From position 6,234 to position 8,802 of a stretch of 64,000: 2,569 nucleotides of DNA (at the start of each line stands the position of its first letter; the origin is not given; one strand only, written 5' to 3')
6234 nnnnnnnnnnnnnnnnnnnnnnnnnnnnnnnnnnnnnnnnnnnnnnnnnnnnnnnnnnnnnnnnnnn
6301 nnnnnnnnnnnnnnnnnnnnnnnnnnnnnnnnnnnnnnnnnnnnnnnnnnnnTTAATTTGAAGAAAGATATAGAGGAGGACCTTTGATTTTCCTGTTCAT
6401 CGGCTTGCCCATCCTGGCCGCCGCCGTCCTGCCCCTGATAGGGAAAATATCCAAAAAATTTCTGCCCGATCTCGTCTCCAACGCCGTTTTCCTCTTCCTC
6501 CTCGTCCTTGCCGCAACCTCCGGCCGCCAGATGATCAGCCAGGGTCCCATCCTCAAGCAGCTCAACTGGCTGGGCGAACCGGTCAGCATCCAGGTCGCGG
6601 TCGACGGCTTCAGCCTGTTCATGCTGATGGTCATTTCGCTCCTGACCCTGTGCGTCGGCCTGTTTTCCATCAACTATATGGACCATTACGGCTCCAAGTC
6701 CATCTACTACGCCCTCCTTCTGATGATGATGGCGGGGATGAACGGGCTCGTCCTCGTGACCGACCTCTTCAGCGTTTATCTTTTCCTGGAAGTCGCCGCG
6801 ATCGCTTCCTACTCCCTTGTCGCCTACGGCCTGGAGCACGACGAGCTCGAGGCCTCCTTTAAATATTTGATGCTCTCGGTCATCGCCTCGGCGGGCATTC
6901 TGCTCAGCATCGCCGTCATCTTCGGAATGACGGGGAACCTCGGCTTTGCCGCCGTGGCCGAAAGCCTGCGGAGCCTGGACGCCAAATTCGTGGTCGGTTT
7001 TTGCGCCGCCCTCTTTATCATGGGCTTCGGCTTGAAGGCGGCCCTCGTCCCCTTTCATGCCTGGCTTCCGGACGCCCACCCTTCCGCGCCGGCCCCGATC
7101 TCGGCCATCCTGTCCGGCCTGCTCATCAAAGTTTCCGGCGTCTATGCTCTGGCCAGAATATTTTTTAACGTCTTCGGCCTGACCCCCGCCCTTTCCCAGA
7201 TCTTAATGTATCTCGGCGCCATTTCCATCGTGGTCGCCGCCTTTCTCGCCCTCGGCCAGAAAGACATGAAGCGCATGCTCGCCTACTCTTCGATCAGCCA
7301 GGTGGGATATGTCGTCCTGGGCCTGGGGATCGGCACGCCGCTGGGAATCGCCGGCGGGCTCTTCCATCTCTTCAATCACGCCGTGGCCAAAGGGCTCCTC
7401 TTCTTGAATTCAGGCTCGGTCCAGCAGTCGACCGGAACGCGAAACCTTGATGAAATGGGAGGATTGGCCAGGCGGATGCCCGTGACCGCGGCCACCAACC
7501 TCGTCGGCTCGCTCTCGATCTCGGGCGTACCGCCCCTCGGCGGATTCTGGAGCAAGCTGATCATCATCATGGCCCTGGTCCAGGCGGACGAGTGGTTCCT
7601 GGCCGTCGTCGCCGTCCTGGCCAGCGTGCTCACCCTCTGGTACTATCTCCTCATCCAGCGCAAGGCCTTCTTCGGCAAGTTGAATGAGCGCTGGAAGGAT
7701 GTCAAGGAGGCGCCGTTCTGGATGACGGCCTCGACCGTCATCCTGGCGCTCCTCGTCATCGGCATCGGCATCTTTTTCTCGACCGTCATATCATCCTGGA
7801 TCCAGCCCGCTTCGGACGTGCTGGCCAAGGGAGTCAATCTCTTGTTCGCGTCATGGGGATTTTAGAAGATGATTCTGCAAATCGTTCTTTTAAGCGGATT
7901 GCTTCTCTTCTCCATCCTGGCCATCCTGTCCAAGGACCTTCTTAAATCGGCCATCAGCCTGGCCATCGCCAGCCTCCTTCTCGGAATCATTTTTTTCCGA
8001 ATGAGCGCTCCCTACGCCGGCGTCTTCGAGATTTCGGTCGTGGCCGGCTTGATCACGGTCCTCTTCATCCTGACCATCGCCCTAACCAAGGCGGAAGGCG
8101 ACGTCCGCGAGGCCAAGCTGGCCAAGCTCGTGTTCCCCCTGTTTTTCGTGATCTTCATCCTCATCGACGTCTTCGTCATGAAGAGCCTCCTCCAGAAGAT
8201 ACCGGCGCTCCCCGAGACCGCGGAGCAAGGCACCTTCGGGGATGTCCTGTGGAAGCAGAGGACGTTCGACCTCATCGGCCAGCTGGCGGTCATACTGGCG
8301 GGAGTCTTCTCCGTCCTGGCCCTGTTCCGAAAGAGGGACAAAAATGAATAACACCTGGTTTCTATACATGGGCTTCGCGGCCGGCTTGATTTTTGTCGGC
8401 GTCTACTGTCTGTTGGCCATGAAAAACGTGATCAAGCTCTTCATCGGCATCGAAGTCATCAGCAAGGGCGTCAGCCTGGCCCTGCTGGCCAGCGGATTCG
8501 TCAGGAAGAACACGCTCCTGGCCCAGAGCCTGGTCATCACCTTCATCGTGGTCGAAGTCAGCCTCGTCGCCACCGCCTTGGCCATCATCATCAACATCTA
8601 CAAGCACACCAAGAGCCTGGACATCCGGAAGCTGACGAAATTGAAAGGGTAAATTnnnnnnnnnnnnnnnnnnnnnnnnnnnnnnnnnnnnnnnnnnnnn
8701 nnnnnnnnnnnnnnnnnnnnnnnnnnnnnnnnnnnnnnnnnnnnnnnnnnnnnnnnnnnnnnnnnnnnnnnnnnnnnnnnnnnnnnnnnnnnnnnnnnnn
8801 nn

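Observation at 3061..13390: Group 4 [NiFe]-hydrogenase with three antiporter modules and a NuoA-like subunit; a structured repeat sits between structural genes and the maturation protease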

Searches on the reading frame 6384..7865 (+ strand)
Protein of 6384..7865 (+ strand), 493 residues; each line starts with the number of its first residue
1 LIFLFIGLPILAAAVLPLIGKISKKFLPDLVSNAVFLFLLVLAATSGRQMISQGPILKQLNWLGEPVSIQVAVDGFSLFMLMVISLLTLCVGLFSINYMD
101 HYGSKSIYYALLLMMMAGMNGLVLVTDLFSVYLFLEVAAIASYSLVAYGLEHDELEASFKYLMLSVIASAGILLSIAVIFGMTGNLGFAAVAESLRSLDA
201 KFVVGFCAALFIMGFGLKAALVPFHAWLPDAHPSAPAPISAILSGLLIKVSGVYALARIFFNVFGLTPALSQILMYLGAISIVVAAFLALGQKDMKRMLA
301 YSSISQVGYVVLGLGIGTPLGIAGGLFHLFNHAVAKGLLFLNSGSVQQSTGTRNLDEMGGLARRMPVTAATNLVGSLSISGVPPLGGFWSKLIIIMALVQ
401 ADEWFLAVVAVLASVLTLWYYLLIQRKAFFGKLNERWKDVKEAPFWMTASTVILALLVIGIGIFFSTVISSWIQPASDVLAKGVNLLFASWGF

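Call 4: search_protein_families(library=pfam, proteins=[window:6384-7865:+], max_evalue=0.01)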
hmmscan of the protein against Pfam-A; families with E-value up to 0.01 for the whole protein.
window:6384-7865:+ (493 aa): 3 families
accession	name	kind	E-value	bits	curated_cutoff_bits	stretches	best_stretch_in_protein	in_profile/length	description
PF00361.26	Proton_antipo_M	-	1.6e-74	251.2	21.5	1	126-417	2-294/294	NADH:quinone oxidoreductase/Mrp antiporter, TM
PF00662.26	Proton_antipo_N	-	5.1e-07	29.9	24.5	1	67-102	9-44/51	NADH-Ubiquinone oxidoreductase (complex I), chain 5 N-terminus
PF10125.14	NADHdeh_related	-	0.00013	21.9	27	1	118-235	80-192/218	NADH dehydrogenase I, subunit N related protein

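Call 15: search_protein_families(library=ncbifam, proteins=[window:6384-7865:+], max_evalue=0.001)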
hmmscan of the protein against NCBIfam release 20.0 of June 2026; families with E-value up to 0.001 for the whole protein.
window:6384-7865:+ (493 aa): 75 families (the best 25 are shown)
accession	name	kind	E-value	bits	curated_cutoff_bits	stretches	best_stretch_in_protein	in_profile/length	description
NF006240.0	PRK08376.1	subfamily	1.6e-106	357.3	662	1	4-484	9-511/521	putative monovalent cation/H+ antiporter subunit D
NF006419.0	PRK08668.1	equivalog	8.9e-96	322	617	1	8-470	10-472/613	NADH dehydrogenase subunit M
NF006241.0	PRK08377.1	equivalog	5.8e-92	309.2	645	1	4-479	7-477/494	NADH dehydrogenase subunit N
NF009306.0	PRK12663.1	equivalog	3.8e-91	306.3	542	1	3-480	7-481/498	Na+/H+ antiporter subunit D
NF005086.0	PRK06521.1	equivalog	3.3e-86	290.2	667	1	10-477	15-503/669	hydrogenase 4 subunit B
NF005818.0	PRK07691.1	equivalog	3.7e-85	286.8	586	1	1-480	5-483/496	Na+/H+ antiporter subunit D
TIGR01972.1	NDH_I_M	subfamily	2.2e-80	270.7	263.8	1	4-481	3-483/486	NADH-quinone oxidoreductase subunit M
NF009287.0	PRK12647.1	equivalog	4.5e-77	260.3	937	1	2-478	3-480/773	putative monovalent cation/H+ antiporter subunit A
NF005097.0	PRK06525.1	equivalog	8.6e-77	258.9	430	1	8-459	11-469/480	hydrogenase 4 subunit D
NF009308.0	PRK12665.1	equivalog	2.7e-76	257.2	585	1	2-436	9-445/531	Na+/H+ antiporter subunit D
NF005141.0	PRK06590.1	equivalog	3.3e-75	254.2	556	1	2-474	5-477/615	NADH-quinone oxidoreductase subunit L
NF006238.0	PRK08375.1-4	equivalog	4e-74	250.3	626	1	2-433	6-433/531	putative monovalent cation/H+ antiporter subunit D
TIGR01974.1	NDH_I_L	subfamily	4.6e-74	250.5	407.5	1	1-476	2-489/630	NADH-quinone oxidoreductase subunit L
NF009310.0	PRK12668.1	equivalog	1.4e-73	248.6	564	1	12-469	8-438/584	Na(+)/H(+) antiporter subunit D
NF009285.0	PRK12645.1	equivalog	8.4e-73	245.9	1028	1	2-482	4-510/804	Na+/H+ antiporter subunit A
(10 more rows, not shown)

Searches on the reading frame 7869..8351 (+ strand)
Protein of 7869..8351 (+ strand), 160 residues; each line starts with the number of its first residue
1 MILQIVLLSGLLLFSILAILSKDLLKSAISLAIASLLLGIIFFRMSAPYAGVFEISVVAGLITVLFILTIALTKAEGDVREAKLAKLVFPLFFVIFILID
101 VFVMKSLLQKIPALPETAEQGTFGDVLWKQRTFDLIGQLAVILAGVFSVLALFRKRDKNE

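Call 4: search_protein_families(library=pfam, proteins=[window:7869-8351:+], max_evalue=0.01)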
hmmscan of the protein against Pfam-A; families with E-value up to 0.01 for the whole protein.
window:7869-8351:+ (160 aa): 2 families
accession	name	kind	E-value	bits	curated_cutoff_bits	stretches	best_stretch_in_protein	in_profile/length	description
PF00499.25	Oxidored_q3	-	3e-10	40.4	33.2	1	15-129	2-123/146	NADH-ubiquinone/plastoquinone oxidoreductase chain 6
PF13244.11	MbhD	-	2.3e-08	34.5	27.2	1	11-73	3-65/67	MBH, subunit D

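Call 15: search_protein_families(library=ncbifam, proteins=[window:7869-8351:+], max_evalue=0.001)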
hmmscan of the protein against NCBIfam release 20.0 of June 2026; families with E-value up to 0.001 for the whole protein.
window:7869-8351:+ (160 aa): 8 families
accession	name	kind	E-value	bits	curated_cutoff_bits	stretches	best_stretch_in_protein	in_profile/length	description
NF009159.0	PRK12504.1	equivalog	5.8e-13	49.1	141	1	2-116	5-112/178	DUF4040 domain-containing protein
NF006242.0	PRK08378.1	subfamily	7.4e-11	42.4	98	1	1-74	5-78/85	hypothetical protein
NF009161.0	PRK12507.1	equivalog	7.5e-10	38.5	272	1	2-101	11-105/336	putative monovalent cation/H+ antiporter subunit B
NF005167.0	PRK06638.2-2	equivalog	2.1e-06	27.6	137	1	6-117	8-122/176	NADH-quinone oxidoreductase subunit J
NF005025.0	PRK06433.1-5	equivalog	1.4e-05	25.4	95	1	6-76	18-88/96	NADH dehydrogenase subunit J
NF004923.0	PRK06280.1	equivalog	0.00013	22.2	80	1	3-75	4-76/79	hypothetical protein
NF005162.0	PRK06638.1-1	equivalog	0.00018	21.4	157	1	23-114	24-114/184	NADH-quinone oxidoreductase subunit J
NF005023.0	PRK06433.1-2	equivalog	0.00063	20.1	92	1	10-75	13-78/82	NADH dehydrogenase subunit J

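Call 81: search_solved_structures(query=window:7869-8348:+, max_evalue=10, show_alignments=2)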
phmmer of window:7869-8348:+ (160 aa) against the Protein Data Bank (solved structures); distinct sequences matched with E-value up to 10: 7.
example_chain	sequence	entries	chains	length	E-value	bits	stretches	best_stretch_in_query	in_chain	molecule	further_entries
6cfw_D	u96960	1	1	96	5.2e-10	43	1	1-78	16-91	MBH subunit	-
6u8y_D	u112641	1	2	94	6.5e-07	32.9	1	3-83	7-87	DUF4040 domain-containing protein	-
7p61_J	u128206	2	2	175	0.066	16.7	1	16-83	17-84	NADH-quinone oxidoreductase subunit J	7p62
7p64_J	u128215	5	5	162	0.071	16.6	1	16-83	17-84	NADH-quinone oxidoreductase subunit J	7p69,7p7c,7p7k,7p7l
4he8_J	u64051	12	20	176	0.09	16.3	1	6-79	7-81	NADH-quinone oxidoreductase subunit 10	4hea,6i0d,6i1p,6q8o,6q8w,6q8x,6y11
3rko_J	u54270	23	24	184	0.092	16.2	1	16-83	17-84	NADH-QUINONE OXIDOREDUCTASE SUBUNIT J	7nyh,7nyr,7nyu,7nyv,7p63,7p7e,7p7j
8e9g_J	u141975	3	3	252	0.16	15.5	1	13-73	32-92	NADH-quinone oxidoreductase subunit J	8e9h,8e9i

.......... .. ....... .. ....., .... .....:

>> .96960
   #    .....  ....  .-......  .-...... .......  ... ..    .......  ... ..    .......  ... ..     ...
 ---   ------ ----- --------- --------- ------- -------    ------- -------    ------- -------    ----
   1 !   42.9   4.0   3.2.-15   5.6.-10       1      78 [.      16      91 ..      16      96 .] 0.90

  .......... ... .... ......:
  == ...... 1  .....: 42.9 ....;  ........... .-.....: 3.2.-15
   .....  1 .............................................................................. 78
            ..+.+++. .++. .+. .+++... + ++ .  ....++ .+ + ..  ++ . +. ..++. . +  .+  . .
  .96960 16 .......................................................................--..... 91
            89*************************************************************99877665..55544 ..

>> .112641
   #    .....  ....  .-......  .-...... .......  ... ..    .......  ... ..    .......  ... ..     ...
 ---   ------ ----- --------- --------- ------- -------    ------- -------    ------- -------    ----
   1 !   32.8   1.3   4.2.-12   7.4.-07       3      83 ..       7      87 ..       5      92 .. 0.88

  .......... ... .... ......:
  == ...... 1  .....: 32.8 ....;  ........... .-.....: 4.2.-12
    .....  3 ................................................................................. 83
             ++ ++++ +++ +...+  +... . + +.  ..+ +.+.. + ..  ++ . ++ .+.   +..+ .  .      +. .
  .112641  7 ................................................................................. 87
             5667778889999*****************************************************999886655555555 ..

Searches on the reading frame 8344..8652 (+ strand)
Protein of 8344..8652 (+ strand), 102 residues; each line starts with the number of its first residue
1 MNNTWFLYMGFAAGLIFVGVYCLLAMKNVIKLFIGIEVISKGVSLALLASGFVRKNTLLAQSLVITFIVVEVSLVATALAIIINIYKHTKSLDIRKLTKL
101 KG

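Call 4: search_protein_families(library=pfam, proteins=[window:8344-8652:+], max_evalue=0.01)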
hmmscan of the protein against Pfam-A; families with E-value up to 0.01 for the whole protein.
window:8344-8652:+ (102 aa): 1 family
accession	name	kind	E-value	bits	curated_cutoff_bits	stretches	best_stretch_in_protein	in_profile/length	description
PF00420.29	Oxidored_q2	-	3.2e-18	65.7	26.1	1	9-102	3-95/95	NADH-ubiquinone/plastoquinone oxidoreductase chain 4L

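Call 15: search_protein_families(library=ncbifam, proteins=[window:8344-8652:+], max_evalue=0.001)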
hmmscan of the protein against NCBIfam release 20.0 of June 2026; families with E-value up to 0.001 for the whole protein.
window:8344-8652:+ (102 aa): 17 families
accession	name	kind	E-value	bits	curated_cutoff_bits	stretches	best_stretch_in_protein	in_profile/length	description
NF006250.0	PRK08388.1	equivalog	5.4e-15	55.9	137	2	59-102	76-119/119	putative monovalent cation/H+ antiporter subunit C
NF004320.0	PRK05715.1-2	equivalog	2.8e-11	43.3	57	1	9-101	7-98/99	NADH-quinone oxidoreductase subunit NuoK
NF005621.0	PRK07375.1-6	equivalog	1.4e-10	41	126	1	14-100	16-116/120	putative monovalent cation/H+ antiporter subunit C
NF005618.0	PRK07375.1-3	equivalog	2.5e-10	40.6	107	2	12-53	12-53/119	putative monovalent cation/H+ antiporter subunit C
NF004322.0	PRK05715.1-4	equivalog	3.3e-10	39.9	128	1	8-101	9-103/104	NADH-quinone oxidoreductase subunit NuoK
NF040614.1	F420_dehyd_FpoK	exception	1.6e-07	31.7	145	1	7-100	4-96/98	F420H2 dehydrogenase subunit FpoK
NF009301.0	PRK12658.1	equivalog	5e-07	29.5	156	0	13-96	9-109/125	Na+/H+ antiporter subunit C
NF009304.0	PRK12661.1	equivalog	9e-07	29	152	0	59-102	97-140/140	putative monovalent cation/H+ antiporter subunit C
NF004319.0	PRK05715.1-1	equivalog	1.1e-06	28.8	101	1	12-102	11-100/100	NADH-quinone oxidoreductase subunit NuoK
NF009303.0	PRK12660.1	subfamily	3.3e-06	27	132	1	7-98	7-108/114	putative monovalent cation/H+ antiporter subunit C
NF005624.0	PRK07375.2-3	equivalog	1.7e-05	25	95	0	13-91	12-103/105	cation:proton antiporter subunit C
NF004321.0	PRK05715.1-3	equivalog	3.6e-05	23.9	91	1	16-102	15-101/101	NADH-quinone oxidoreductase subunit NuoK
NF004323.0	PRK05715.1-5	equivalog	6.3e-05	23.2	89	1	8-102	8-102/102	NADH-quinone oxidoreductase subunit NuoK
NF006372.0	PRK08600.1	equivalog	0.00016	21.7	127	0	9-94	5-103/113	Na(+)/H(+) antiporter subunit C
NF005623.0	PRK07375.2-2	equivalog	0.00024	21.2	81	0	15-87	9-92/93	putative monovalent cation/H+ antiporter subunit C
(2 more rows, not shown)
